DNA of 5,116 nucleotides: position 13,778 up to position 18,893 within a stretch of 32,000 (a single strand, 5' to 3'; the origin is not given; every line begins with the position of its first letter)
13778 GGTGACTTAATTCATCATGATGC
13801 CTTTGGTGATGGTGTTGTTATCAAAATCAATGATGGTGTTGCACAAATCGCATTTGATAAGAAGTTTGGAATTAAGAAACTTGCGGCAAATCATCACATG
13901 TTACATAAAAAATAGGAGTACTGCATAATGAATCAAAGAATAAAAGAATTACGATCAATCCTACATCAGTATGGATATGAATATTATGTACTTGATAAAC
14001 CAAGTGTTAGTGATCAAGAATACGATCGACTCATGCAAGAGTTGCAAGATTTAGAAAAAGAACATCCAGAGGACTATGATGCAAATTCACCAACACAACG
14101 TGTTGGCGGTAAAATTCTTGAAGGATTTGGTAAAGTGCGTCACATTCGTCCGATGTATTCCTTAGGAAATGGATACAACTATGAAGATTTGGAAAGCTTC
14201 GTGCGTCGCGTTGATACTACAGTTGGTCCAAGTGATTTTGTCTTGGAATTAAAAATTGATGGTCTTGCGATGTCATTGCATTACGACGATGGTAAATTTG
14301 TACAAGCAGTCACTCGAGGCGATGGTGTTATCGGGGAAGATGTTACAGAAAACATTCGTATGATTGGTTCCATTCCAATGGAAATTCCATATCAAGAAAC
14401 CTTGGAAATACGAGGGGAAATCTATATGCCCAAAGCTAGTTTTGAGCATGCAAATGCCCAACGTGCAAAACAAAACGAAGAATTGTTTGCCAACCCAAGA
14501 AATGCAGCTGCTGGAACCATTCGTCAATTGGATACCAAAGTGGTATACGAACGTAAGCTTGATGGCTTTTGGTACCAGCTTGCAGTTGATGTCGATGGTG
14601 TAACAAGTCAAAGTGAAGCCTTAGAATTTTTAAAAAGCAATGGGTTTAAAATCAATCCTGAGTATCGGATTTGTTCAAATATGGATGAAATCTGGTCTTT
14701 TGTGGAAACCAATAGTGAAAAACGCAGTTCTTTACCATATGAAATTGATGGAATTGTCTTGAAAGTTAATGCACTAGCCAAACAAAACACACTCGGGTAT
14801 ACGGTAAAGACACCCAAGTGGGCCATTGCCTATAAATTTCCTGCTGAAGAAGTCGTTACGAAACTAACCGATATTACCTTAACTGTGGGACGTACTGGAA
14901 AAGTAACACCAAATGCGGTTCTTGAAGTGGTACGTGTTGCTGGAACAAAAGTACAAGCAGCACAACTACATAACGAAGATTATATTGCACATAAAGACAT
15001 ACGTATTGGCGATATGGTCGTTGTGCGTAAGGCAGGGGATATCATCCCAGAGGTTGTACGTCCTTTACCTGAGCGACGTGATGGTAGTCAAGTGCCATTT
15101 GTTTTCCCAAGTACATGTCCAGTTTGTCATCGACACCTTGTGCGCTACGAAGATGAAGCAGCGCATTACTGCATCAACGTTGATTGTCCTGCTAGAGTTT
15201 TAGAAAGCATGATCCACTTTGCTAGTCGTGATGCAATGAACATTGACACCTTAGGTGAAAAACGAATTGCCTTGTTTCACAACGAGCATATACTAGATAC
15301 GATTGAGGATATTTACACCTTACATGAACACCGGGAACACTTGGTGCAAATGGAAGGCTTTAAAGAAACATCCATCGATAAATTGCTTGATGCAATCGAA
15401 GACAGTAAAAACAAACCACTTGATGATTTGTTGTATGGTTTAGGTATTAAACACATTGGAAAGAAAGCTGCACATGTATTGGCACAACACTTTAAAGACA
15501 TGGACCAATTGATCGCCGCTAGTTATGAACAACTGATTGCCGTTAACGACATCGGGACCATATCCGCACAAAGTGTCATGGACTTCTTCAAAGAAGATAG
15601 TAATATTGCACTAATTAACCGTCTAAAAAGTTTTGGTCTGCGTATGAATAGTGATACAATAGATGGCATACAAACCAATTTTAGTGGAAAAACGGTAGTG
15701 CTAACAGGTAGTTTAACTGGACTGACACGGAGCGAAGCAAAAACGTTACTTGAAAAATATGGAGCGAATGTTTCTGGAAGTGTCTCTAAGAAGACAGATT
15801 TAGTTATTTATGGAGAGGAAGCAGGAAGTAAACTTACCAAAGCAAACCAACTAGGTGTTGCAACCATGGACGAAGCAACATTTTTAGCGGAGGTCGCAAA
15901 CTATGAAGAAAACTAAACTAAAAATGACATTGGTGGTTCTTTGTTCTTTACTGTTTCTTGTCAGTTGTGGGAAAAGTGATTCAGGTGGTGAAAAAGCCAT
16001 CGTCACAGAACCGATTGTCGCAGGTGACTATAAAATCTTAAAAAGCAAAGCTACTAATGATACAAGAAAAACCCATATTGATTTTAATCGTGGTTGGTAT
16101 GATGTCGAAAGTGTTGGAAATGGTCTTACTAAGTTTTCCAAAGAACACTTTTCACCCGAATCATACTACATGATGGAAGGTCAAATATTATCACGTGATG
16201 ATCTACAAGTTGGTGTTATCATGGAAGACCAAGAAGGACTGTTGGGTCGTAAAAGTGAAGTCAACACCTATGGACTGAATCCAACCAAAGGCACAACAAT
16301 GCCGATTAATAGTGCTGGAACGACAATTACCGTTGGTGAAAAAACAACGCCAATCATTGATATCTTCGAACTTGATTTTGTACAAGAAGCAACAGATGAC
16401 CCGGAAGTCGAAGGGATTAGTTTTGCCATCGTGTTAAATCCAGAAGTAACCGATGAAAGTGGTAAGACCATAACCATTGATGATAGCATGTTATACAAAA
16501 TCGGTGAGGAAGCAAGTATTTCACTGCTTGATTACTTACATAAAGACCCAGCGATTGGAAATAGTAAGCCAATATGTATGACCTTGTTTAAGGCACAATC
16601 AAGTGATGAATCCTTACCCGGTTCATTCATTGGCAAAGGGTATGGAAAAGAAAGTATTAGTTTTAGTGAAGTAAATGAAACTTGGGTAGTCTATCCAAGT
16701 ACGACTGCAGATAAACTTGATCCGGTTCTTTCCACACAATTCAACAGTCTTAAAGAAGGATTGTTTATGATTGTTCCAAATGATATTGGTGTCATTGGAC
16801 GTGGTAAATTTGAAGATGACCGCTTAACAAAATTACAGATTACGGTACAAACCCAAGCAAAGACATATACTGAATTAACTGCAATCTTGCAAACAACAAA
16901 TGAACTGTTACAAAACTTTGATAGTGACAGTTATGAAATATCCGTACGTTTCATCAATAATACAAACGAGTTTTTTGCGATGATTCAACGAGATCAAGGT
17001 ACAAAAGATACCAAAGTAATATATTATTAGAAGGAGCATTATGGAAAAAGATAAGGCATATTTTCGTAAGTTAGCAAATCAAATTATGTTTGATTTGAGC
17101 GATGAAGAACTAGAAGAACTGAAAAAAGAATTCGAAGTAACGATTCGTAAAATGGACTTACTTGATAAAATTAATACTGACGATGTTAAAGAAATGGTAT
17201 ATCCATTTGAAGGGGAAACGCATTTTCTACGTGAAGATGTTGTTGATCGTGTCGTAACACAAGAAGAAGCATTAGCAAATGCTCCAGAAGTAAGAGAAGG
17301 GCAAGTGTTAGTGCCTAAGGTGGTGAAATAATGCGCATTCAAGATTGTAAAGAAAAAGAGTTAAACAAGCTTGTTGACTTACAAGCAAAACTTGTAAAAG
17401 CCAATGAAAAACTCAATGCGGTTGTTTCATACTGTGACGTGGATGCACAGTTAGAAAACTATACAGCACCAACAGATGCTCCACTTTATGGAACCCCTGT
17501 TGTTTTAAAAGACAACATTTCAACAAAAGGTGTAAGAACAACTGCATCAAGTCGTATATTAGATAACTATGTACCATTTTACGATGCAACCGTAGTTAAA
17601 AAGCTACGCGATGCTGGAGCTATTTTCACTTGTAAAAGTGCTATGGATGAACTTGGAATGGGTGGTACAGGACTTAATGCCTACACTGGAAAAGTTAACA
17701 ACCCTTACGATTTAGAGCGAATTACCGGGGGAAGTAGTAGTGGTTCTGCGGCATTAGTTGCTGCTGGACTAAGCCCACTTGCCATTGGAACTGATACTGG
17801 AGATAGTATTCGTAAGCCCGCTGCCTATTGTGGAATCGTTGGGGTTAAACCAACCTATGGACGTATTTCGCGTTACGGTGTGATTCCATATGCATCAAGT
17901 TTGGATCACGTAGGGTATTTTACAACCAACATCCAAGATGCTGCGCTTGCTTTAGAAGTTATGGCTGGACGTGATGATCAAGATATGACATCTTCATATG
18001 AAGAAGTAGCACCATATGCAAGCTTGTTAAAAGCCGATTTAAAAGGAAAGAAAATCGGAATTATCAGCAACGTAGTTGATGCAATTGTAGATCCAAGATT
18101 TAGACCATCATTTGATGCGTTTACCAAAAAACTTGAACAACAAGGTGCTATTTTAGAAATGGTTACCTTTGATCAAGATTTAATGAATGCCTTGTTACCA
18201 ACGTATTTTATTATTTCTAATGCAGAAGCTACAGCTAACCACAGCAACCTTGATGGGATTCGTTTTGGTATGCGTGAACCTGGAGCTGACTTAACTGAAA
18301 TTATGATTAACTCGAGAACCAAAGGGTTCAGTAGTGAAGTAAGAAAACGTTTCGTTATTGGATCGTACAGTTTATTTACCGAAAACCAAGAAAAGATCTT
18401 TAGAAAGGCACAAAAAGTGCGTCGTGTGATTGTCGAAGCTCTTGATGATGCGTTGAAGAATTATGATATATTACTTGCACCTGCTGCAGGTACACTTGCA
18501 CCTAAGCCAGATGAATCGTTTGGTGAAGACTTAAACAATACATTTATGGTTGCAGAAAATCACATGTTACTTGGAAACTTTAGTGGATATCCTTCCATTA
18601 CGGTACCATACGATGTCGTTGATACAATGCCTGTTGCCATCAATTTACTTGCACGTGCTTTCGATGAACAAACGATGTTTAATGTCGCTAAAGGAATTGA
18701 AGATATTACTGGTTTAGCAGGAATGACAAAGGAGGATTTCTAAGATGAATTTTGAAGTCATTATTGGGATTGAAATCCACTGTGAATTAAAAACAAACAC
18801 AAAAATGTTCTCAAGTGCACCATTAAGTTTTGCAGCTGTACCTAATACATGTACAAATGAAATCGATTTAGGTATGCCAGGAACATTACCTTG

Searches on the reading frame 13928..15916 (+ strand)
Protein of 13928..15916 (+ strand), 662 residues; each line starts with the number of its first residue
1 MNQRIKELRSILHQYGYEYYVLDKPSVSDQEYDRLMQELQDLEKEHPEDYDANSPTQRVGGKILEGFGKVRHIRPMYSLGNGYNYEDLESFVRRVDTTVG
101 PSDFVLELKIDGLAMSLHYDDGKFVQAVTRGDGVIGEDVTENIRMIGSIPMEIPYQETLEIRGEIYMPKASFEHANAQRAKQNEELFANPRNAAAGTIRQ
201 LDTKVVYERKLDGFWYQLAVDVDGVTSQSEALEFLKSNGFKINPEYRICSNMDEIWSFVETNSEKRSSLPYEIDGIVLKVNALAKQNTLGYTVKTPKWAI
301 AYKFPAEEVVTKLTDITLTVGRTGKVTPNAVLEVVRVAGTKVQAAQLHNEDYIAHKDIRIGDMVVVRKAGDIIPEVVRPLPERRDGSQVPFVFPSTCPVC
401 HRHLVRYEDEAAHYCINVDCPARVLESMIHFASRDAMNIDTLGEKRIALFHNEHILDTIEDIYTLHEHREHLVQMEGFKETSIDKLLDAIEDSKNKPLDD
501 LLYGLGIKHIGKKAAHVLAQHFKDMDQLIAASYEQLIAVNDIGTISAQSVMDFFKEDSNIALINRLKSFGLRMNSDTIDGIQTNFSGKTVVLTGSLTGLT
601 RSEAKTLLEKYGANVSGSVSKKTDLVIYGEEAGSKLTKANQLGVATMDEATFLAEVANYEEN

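Call 9: search_protein_families(library=pfam, proteins=[window:13928-15916:+], max_evalue=0.001)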
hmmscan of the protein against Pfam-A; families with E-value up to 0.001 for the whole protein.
window:13928-15916:+ (662 aa): 8 families
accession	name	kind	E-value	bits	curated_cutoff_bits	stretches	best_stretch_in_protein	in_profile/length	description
PF01653.23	DNA_ligase_aden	-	5.3e-90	301.8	27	1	66-307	3-253/253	NAD-dependent DNA ligase adenylation domain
PF03120.22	DNA_ligase_OB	-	4.4e-32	110.2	32.9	1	311-387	2-78/79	NAD-dependent DNA ligase OB-fold domain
PF12826.13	HHH_2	-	5.7e-23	81.3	27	1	501-563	2-64/64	Helix-hairpin-helix motif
PF00533.33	BRCT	-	6e-14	52.5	21.3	1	583-650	4-72/78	BRCA1 C Terminus (BRCT) domain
PF03119.21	DNA_ligase_ZBD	-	1.5e-11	44.4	25.8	1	396-422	1-27/27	NAD-dependent DNA ligase C4 zinc finger domain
PF22745.1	Nlig-Ia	-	7.4e-08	33.4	27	1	3-51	4-52/92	DNA ligase-like, N-terminal NAD+-binding domain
PF14520.12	HHH_5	-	2e-06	28.6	27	1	505-555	5-56/57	Helix-hairpin-helix domain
PF12738.14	PTCB-BRCT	-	0.00062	20.2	22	0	594-646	6-58/63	twin BRCT domain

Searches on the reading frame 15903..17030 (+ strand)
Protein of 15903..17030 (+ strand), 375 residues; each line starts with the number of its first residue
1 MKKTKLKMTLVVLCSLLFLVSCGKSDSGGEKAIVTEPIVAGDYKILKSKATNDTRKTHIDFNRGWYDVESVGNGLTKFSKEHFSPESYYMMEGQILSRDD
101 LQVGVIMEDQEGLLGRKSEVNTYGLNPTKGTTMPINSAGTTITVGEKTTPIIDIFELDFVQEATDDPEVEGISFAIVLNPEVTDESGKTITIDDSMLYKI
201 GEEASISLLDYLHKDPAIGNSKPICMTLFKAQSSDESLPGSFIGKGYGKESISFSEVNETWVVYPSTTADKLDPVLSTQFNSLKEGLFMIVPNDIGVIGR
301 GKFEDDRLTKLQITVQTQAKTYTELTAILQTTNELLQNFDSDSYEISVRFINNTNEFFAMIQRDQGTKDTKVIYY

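Call 9: search_protein_families(library=pfam, proteins=[window:15903-17030:+], max_evalue=0.001)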
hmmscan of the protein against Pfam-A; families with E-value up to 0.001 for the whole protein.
window:15903-17030:+ (375 aa): 1 family
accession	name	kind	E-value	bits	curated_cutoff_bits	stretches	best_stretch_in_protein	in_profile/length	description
PF07537.17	CamS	-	7.1e-53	180.3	25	1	51-368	3-315/316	CamS sex pheromone cAM373 precursor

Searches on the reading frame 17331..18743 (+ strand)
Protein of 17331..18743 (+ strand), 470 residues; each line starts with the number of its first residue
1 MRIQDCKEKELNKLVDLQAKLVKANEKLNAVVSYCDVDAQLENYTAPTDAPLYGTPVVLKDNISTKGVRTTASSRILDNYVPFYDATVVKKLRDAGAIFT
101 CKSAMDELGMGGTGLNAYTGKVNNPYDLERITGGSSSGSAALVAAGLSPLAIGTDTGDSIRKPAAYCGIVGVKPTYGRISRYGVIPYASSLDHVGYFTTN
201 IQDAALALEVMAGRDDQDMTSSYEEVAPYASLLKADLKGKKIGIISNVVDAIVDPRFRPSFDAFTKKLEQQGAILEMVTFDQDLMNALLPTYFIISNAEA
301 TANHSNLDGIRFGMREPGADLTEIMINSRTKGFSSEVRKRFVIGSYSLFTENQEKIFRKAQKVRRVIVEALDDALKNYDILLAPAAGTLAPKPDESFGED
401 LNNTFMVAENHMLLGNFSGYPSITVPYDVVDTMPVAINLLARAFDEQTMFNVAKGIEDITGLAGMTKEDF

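Call 9: search_protein_families(library=pfam, proteins=[window:17331-18743:+], max_evalue=0.001)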
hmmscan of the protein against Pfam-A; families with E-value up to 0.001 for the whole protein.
window:17331-18743:+ (470 aa): 1 family
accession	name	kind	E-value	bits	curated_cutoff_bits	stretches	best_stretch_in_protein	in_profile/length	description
PF01425.27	Amidase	-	3.3e-118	396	27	1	18-449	7-444/445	Amidase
